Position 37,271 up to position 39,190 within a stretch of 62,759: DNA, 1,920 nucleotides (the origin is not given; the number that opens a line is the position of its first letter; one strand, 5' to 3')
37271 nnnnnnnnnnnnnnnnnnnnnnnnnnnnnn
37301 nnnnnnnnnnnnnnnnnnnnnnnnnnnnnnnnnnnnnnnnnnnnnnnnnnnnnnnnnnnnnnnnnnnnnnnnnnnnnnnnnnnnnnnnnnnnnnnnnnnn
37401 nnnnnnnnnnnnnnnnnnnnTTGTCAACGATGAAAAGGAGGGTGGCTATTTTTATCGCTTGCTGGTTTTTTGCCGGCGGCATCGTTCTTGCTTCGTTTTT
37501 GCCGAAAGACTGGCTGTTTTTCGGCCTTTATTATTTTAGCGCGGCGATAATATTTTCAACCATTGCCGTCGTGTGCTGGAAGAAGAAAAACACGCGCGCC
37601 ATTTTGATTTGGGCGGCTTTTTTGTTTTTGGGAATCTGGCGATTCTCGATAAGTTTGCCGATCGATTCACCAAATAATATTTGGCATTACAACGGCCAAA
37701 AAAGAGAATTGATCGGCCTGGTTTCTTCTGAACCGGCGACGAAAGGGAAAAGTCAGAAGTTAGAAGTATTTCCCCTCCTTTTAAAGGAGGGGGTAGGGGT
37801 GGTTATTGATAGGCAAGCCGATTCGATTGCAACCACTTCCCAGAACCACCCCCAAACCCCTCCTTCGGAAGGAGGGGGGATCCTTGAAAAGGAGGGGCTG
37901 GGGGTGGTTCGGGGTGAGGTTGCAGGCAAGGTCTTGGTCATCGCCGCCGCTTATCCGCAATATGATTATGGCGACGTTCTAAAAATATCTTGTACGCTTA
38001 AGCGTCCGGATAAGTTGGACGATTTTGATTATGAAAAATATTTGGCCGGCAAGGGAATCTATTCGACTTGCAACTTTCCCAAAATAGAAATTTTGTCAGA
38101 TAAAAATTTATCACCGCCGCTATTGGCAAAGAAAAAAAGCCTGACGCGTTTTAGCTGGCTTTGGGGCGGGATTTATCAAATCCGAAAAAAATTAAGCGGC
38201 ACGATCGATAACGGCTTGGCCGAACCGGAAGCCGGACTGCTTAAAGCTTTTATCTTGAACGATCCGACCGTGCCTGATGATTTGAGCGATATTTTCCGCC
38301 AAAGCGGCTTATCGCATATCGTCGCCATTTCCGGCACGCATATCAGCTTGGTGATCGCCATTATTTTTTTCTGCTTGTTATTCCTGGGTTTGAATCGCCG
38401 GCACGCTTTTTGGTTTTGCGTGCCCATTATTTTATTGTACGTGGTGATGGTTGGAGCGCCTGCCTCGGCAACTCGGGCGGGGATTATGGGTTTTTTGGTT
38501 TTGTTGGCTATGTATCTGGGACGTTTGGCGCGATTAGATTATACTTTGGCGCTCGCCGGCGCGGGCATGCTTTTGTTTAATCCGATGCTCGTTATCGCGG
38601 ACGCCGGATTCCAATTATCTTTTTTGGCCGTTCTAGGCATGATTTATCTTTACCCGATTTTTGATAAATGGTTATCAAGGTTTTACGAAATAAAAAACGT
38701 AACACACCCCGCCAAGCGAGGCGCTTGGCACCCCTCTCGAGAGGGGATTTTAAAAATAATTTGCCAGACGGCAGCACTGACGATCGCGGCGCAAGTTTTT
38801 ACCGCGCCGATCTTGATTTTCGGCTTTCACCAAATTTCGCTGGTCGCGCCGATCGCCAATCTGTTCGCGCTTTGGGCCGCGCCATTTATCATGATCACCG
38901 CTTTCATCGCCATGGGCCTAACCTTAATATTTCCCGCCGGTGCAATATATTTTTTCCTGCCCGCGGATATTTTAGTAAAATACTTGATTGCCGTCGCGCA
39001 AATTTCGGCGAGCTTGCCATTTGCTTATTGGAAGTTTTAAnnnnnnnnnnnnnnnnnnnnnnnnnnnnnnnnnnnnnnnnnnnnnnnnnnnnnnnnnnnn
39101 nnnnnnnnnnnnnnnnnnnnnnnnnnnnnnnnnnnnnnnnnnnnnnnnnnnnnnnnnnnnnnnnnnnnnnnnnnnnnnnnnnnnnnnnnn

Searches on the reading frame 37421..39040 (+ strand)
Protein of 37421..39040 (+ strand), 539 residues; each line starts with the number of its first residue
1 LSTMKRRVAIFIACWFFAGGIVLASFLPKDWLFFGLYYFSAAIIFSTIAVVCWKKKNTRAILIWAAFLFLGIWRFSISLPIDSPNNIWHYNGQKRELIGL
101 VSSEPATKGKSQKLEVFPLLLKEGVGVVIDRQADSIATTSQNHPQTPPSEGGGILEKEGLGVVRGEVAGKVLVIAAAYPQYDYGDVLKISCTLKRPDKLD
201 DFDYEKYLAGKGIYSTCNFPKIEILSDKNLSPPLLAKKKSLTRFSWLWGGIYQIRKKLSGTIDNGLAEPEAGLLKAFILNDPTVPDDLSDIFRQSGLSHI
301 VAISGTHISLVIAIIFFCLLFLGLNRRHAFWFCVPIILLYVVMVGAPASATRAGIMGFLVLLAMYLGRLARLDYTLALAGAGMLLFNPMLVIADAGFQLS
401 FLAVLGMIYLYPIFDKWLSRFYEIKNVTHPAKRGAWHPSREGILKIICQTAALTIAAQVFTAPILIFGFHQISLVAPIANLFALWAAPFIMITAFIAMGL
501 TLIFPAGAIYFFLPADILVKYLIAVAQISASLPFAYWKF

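Call 69: search_protein_families(library=pfam, proteins=[window:37421-39040:+], max_evalue=0.001)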
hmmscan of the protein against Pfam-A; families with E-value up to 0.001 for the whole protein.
window:37421-39040:+ (539 aa): 2 families
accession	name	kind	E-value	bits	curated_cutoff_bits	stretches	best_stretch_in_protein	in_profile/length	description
PF03772.21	Competence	-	3.6e-49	168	23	1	284-537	9-243/270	Competence protein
PF13567.11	DUF4131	-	6.9e-14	52.3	31.6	2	165-224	100-164/165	Domain of unknown function (DUF4131)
